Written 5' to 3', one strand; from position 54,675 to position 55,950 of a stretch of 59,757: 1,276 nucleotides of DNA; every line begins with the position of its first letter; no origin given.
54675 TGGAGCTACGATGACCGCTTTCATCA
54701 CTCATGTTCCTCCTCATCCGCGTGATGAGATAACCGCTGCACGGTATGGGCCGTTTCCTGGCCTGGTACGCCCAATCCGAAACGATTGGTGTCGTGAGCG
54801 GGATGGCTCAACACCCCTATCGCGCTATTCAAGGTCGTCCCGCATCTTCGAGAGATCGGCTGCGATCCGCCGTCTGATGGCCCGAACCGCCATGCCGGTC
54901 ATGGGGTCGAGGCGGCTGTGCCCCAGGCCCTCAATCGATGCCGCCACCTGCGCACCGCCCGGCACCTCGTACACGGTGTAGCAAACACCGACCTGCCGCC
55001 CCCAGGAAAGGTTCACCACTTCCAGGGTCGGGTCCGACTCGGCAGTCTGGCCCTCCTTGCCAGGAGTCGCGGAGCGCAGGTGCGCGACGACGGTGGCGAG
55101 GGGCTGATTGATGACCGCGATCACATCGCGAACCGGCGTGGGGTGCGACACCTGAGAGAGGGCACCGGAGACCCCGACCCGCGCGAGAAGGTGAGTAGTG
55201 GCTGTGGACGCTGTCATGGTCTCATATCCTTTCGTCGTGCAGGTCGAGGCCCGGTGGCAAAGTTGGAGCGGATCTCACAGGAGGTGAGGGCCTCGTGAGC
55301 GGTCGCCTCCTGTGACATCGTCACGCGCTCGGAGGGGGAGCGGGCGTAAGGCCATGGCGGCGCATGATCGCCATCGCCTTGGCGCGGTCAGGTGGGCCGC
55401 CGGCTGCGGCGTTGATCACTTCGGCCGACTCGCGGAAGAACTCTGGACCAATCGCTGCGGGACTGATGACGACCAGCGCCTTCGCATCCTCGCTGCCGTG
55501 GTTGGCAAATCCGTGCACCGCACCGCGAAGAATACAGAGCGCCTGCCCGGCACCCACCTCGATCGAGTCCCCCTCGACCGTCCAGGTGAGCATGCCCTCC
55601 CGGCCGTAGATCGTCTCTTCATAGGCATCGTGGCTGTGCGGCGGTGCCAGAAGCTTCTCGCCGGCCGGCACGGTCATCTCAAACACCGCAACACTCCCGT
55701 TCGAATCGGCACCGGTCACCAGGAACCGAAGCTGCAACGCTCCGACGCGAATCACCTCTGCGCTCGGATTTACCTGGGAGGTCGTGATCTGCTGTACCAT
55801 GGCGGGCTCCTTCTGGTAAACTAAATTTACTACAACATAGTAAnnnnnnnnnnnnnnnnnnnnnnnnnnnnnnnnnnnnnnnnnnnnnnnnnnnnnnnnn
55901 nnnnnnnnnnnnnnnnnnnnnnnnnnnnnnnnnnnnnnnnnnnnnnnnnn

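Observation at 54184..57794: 3.6-kb cargo unit delimited by two inverted IS630 right ends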

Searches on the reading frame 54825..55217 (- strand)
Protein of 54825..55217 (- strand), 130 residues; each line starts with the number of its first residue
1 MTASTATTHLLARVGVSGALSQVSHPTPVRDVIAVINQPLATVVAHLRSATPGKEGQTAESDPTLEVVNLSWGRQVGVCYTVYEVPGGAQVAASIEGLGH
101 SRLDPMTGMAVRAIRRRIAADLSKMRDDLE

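Call 5: search_protein_families(library=pfam, proteins=[window:54825-55217:-])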
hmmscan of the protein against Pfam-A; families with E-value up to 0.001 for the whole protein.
window:54825-55217:- (130 aa): 0 families

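Call 26: find_related_loci(query=window:54825-55217:-, collection=genome_contigs, flank=5000)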
Query window:54825-55217:- (130 aa) in genome_contigs; peptide patterns used: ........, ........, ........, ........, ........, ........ (x = any residue, [..] = any of these).
599 stretches matched a pattern, but none encodes a relative of the query by tblastn (E <= 1e-3).

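Call 29: find_homologous_proteins(query=window:54825-55217:-)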
Query window:54825-55217:- (130 aa): 11 proteins with E <= 0.001 among 85 candidates.
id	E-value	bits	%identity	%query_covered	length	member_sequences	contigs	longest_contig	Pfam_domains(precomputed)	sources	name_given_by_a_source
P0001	7.2e-77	273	100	100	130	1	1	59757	-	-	-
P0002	1.2e-51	192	75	100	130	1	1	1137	-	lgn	-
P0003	1.6e-49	185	72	100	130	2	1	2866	-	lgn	-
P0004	6.6e-48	180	72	100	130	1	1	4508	-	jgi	jgi:hypothetical protein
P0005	2.0e-47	178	71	100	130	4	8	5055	-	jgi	jgi:hypothetical protein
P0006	2.2e-47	178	66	100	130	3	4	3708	-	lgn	-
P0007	9.4e-44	166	65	100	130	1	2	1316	-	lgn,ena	-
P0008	6.6e-42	160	64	100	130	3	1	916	-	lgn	-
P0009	1.8e-41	159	66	100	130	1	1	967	-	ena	-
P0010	1.5e-37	146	61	100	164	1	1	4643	-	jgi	jgi:hypothetical protein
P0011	5.4e-31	125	67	76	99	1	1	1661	-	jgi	jgi:hypothetical protein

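Call 30: find_encoding_contigs(protein=P0005, flank=5000, max_places=8)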
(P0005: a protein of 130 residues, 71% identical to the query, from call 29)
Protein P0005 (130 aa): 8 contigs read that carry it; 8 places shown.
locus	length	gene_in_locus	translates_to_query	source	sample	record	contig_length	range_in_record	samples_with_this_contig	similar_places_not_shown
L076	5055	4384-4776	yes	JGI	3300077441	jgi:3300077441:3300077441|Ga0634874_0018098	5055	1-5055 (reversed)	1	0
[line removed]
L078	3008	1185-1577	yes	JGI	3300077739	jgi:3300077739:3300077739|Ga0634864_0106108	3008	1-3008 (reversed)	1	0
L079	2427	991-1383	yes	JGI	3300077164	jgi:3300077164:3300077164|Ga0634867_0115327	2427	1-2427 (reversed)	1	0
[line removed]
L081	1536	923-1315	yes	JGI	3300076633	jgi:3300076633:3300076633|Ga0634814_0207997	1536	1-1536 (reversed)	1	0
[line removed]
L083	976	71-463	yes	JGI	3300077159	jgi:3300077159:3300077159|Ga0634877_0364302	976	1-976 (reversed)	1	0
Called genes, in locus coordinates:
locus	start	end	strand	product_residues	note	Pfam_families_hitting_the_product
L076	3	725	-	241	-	?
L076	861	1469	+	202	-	-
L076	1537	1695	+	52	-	-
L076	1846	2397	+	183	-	PF13518:HTH_28 (weak), PF13551:HTH_29, PF13565:HTH_32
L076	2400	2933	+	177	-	-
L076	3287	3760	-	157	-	PF12802:MarR_2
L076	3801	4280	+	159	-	PF07883:Cupin_2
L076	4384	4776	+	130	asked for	-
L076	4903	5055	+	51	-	?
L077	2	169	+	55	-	?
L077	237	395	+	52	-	-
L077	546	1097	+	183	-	PF13518:HTH_28 (weak), PF13551:HTH_29, PF13565:HTH_32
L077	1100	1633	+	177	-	-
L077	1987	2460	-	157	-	PF12802:MarR_2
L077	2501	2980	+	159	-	PF07883:Cupin_2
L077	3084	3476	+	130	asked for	-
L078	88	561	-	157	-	PF12802:MarR_2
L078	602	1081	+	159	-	PF07883:Cupin_2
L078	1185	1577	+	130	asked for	-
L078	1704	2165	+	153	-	PF07883:Cupin_2, PF02311:AraC_binding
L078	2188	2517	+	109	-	-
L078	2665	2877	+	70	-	PF15919:HicB_lk_antitox (weak), PF21748:UPF0150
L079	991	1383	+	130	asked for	-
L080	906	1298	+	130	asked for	-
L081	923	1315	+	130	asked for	-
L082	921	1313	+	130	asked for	-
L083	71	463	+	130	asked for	-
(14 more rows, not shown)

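Call 31: find_encoding_contigs(protein=P0004, flank=5000, max_places=4)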
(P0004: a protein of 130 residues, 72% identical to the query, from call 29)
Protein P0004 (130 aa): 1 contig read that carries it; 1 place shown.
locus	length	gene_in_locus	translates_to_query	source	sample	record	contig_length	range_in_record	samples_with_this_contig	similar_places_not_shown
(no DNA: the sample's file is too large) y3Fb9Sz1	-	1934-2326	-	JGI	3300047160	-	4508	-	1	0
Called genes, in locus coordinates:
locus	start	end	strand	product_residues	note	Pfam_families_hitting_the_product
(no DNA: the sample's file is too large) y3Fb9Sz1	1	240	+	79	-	?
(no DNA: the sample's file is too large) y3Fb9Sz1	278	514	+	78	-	-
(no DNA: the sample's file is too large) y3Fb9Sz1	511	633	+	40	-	-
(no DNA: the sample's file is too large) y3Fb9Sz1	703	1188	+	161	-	-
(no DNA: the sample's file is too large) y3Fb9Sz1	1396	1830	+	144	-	PF07883:Cupin_2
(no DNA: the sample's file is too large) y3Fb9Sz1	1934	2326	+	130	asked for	-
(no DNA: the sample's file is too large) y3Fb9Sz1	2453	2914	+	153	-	PF07883:Cupin_2, PF02311:AraC_binding (weak)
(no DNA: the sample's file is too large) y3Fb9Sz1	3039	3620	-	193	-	PF00117:GATase, PF07722:Peptidase_C26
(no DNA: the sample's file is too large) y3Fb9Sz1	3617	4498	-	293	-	PF00425:Chorismate_bind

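Call 32: find_encoding_contigs(protein=P0006, flank=5000, max_places=4)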
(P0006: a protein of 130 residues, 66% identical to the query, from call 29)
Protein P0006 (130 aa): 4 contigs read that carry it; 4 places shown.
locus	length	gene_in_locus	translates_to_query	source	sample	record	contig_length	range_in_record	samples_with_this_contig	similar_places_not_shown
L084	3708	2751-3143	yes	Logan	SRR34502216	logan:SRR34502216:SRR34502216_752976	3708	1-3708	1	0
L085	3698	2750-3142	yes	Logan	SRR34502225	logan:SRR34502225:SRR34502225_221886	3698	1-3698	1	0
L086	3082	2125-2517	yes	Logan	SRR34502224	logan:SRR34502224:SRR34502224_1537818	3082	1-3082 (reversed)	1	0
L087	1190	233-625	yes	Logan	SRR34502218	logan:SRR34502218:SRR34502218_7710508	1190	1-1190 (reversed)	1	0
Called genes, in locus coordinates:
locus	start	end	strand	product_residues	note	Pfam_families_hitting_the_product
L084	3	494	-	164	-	?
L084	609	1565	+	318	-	PF01156:IU_nuc_hydro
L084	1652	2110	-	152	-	PF12802:MarR_2, PF25213:HVO_A0261_N (faint), PF09339:HTH_IclR (faint)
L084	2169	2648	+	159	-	PF07883:Cupin_2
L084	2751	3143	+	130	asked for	-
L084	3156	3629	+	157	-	PF07883:Cupin_2, PF02311:AraC_binding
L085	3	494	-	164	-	?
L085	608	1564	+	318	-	PF01156:IU_nuc_hydro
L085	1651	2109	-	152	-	PF12802:MarR_2, PF25213:HVO_A0261_N (faint), PF09339:HTH_IclR (faint)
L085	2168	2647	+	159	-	PF07883:Cupin_2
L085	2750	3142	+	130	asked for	-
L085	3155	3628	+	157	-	PF07883:Cupin_2, PF02311:AraC_binding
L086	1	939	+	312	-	?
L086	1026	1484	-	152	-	PF12802:MarR_2, PF25213:HVO_A0261_N (faint), PF09339:HTH_IclR (faint)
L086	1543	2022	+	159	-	PF07883:Cupin_2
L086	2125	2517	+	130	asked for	-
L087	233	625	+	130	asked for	-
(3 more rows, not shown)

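Call 33: find_encoding_contigs(protein=P0003, flank=5000, max_places=4)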
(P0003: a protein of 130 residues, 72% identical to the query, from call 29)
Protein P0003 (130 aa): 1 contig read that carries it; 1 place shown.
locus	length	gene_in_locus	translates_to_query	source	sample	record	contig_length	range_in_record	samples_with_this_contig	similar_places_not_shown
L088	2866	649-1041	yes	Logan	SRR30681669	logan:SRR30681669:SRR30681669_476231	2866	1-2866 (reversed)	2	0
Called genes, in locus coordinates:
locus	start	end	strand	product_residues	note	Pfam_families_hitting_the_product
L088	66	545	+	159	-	PF00190:Cupin_1 (faint), PF07883:Cupin_2, PF02311:AraC_binding (weak)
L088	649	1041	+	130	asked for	-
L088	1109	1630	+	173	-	PF00903:Glyoxalase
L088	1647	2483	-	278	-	PF13340:DUF4096, PF01609:DDE_Tnp_1, PF13586:DDE_Tnp_1_2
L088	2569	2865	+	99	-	?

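Call 34: find_encoding_contigs(protein=P0010, flank=5000, max_places=4)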
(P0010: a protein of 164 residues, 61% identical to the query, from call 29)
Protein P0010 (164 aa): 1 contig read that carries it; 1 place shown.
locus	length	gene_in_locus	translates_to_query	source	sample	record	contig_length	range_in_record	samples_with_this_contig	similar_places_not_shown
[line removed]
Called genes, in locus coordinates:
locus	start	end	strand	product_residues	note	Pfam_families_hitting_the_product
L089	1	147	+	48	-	?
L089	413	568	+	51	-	-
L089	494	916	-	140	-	PF12802:MarR_2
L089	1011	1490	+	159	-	PF07883:Cupin_2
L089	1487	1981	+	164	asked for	-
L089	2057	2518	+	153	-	PF07883:Cupin_2, PF02311:AraC_binding (weak)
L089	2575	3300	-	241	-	PF13358:DDE_3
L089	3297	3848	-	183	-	PF13384:HTH_23 (faint), PF13518:HTH_28 (faint), PF13551:HTH_29 (faint), PF13565:HTH_32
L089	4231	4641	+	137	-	?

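Call 46: find_encoding_contigs(protein=L078:2665-2877:+, flank=5000, max_places=10)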
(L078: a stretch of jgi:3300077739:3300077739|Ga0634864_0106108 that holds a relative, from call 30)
Protein L078:2665-2877:+ (70 aa): 9 contigs read that carry it; 9 places shown.
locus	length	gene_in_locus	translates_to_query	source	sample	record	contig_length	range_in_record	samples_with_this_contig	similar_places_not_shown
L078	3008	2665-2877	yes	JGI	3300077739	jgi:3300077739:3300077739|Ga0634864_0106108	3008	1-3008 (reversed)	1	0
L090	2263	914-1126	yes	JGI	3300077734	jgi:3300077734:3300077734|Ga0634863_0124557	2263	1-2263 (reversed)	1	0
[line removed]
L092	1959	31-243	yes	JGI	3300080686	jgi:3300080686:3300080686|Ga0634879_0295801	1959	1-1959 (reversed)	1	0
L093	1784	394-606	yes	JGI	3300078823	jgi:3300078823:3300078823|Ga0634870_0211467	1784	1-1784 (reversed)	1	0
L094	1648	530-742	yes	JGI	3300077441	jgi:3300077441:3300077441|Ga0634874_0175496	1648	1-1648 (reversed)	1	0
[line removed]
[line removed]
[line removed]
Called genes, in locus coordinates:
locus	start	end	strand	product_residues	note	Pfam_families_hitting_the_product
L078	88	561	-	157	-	PF12802:MarR_2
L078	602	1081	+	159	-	PF07883:Cupin_2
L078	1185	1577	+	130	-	-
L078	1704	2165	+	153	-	PF07883:Cupin_2, PF02311:AraC_binding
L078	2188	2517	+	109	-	-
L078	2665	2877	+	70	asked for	PF15919:HicB_lk_antitox (weak), PF21748:UPF0150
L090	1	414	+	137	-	?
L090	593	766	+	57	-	-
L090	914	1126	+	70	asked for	PF15919:HicB_lk_antitox (weak), PF21748:UPF0150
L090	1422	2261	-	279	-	?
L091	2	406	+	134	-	?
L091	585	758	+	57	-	-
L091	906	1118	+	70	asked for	PF15919:HicB_lk_antitox (weak), PF21748:UPF0150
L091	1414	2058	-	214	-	?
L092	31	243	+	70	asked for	PF15919:HicB_lk_antitox (weak), PF21748:UPF0150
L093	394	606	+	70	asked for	PF15919:HicB_lk_antitox (weak), PF21748:UPF0150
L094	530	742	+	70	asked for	PF15919:HicB_lk_antitox (weak), PF21748:UPF0150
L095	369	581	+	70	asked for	PF15919:HicB_lk_antitox (weak), PF21748:UPF0150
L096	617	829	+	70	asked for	PF15919:HicB_lk_antitox (weak), PF21748:UPF0150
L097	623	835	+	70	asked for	PF15919:HicB_lk_antitox (weak), PF21748:UPF0150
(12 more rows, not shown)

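Call 47: find_encoding_contigs(protein=L076:861-1469:+, flank=5000, max_places=10)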
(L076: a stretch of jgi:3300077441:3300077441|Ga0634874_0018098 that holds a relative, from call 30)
Protein L076:861-1469:+ (202 aa): no gene with exactly this product is on record in the collection.

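Call 56: search_protein_families(library=ncbifam, proteins=[window:54825-55217:-], max_evalue=0.01)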
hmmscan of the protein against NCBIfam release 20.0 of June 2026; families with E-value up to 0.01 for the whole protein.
window:54825-55217:- (130 aa): 0 families

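Call 57: search_solved_structures(query=window:54825-55217:-, max_evalue=1)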
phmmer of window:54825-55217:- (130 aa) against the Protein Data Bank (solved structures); distinct sequences matched with E-value up to 1: 1.
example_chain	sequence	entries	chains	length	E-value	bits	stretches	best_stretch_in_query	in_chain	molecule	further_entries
6jw6_A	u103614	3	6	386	0.34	14.4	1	48-115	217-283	Dehydrogenase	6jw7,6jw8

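Call 77: find_related_loci(query=A1, collection=genome_contigs, flank=6000)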
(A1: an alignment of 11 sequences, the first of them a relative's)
Query A1 (130 aa) in genome_contigs; peptide patterns used: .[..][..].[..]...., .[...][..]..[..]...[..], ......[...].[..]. (x = any residue, [..] = any of these).
135 stretches matched a pattern; 2 encode a relative of the query (tblastn E <= 1e-3); 2 distinct loci.
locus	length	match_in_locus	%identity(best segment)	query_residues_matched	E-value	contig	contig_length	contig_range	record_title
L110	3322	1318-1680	65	10-130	4e-48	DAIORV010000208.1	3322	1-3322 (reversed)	MAG TPA_asm: Chloroflexota bacterium isolate CTOTU41356 NODE_29053_length_3322_cov_6.026018, whole genome shotgun sequen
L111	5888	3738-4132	64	1-130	6e-31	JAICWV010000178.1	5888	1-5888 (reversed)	MAG: Chloroflexi bacterium isolate LS_FP_2_bin.70 k141_4474398_length_5888_cov_25.2516, whole genome shotgun sequence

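Call 78: predict_structure(alignment_id=A1)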
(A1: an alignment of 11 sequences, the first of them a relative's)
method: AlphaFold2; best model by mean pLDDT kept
length: 130 residues; sequences in the alignment: 11
mean_pLDDT: 64.5   pTM: 0.55
mean pLDDT of the five models: 64.5, 63.6, 61.4, 60.7, 54.8
residues with pLDDT >= 90: 0; 70-90: 64; 50-70: 31; < 50: 35
segments of 3 or more residues with pLDDT < 50: 1-28, 56-62
pLDDT, mean of each block of 10 residues (from residue 1): 37 37 42 82 79 50 58 67 82 72 67 80 84
secondary structure, 60 per line:
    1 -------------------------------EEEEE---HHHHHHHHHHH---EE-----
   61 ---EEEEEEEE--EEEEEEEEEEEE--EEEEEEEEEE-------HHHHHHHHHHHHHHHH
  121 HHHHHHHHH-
elements in order: E32-36 H40-50 E64-71 E74-85 E88-97 H105-129

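Call 80: fold_search(model_id=the predicted structure, library=pdb)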
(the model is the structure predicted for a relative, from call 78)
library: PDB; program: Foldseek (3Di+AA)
matches with E <= 10: 1708; with E <= 0.001: 0
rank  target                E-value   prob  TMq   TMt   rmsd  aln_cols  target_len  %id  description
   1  2res                  3.0e-03  0.98  0.33  0.30   9.2       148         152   13  Tetracenomycin ARO/CYC mutant R69A (released 2008-04-22)
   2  8h2d_B                4.3e-03  0.99  0.37  0.35  16.9       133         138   14  The hypothetical protein from Mycobacterium tuberculosis mutant - E47A (released 2023-09-06)
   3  2qpv_A                4.5e-03  1.00  0.42  0.41  10.4       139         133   16  Crystal structure of uncharacterized protein Atu1531 (released 2007-08-07)
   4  5wox_MODEL_1_A        6.1e-03  1.00  0.45  0.41   8.8       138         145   14  NMR solution structure of KanY protein (ms6282) using two 4D-spectra (released 2018-02-07)
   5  6v8j_B                6.1e-03  0.97  0.34  0.30   7.7       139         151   10  Crystal structure of Ara h 8.0201 (released 2020-12-16)
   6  8h2d_A                6.5e-03  0.99  0.37  0.35  17.6       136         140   14  The hypothetical protein from Mycobacterium tuberculosis mutant - E47A (released 2023-09-06)
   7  6lys_C                8.7e-03  0.99  0.38  0.33  14.3       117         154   14  Structure of the BAM complex (released 2021-01-13)
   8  6v8l_B                9.3e-03  0.97  0.37  0.33   7.4       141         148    8  Crystal structure of Ara h 8.0201 (released 2020-12-16)
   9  2rez                  9.8e-03  0.99  0.40  0.35   6.6       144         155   10  Tetracenomycin ARO/CYC NaI Structure (released 2008-04-22)
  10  2ns9_B                9.8e-03  0.99  0.39  0.35  12.4       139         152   11  Crystal structure of protein APE2225 from Aeropyrum pernix K1, Pfam COXG (released 2006-11-14)
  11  6v8m_A                1.0e-02  0.98  0.41  0.36  11.9       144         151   10  Crystal structure of Ara h 8.0201 (released 2020-12-16)
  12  8h0h_A                1.2e-02  0.97  0.37  0.34  16.1       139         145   14  Hypotethical protein from Mycobacterium tuberculsosis (released 2023-09-06)
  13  3tgo_D                1.5e-02  0.97  0.40  0.32  10.1       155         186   16  Crystal structure of the E. coli BamCD complex (released 2011-09-28)
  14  3q63_D                1.7e-02  0.99  0.46  0.45   6.8       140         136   15  X-ray crystal structure of protein MLL2253 from Mesorhizobium loti, Northeast Structural Genomics Consortium Target Ml (released 2011-01-12)
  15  7wa9                  1.8e-02  1.00  0.50  0.46   9.1       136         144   11  Crystal structure of MSMEG_5634 from Mycobacterium smegmatis (released 2022-10-19)
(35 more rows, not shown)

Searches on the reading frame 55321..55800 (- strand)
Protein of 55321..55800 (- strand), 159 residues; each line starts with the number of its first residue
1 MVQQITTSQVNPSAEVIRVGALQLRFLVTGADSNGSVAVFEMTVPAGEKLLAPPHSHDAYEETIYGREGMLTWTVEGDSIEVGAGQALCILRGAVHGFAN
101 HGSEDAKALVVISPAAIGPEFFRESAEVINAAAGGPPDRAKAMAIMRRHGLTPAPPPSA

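Call 5: search_protein_families(library=pfam, proteins=[window:55321-55800:-])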
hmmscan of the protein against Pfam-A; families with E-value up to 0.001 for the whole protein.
window:55321-55800:- (159 aa): 1 family
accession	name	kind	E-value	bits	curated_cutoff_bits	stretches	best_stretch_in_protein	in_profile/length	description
PF07883.17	Cupin_2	-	2.2e-14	53.4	27.2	1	41-111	2-69/70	Cupin domain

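Call 56: search_protein_families(library=ncbifam, proteins=[window:55321-55800:-], max_evalue=0.01)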
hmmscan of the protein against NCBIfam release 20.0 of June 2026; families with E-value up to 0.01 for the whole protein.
window:55321-55800:- (159 aa): 0 families

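Call 58: search_solved_structures(query=window:55321-55800:-, max_evalue=0.001)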
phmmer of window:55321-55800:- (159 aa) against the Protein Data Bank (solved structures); distinct sequences matched with E-value up to 0.001: 4.
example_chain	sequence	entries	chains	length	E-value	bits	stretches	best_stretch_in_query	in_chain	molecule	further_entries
1y3t_A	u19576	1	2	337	5.4e-07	32.9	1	25-123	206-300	Hypothetical protein yxaG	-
2h0v_A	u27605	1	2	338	5.5e-07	32.9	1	25-123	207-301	Quercetin 2,3-dioxygenase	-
8hfb_A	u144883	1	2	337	6.8e-06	29.4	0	25-123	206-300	Quercetin 2,3-dioxygenase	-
3ht1_A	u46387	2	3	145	9.1e-06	29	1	26-114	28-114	RemF protein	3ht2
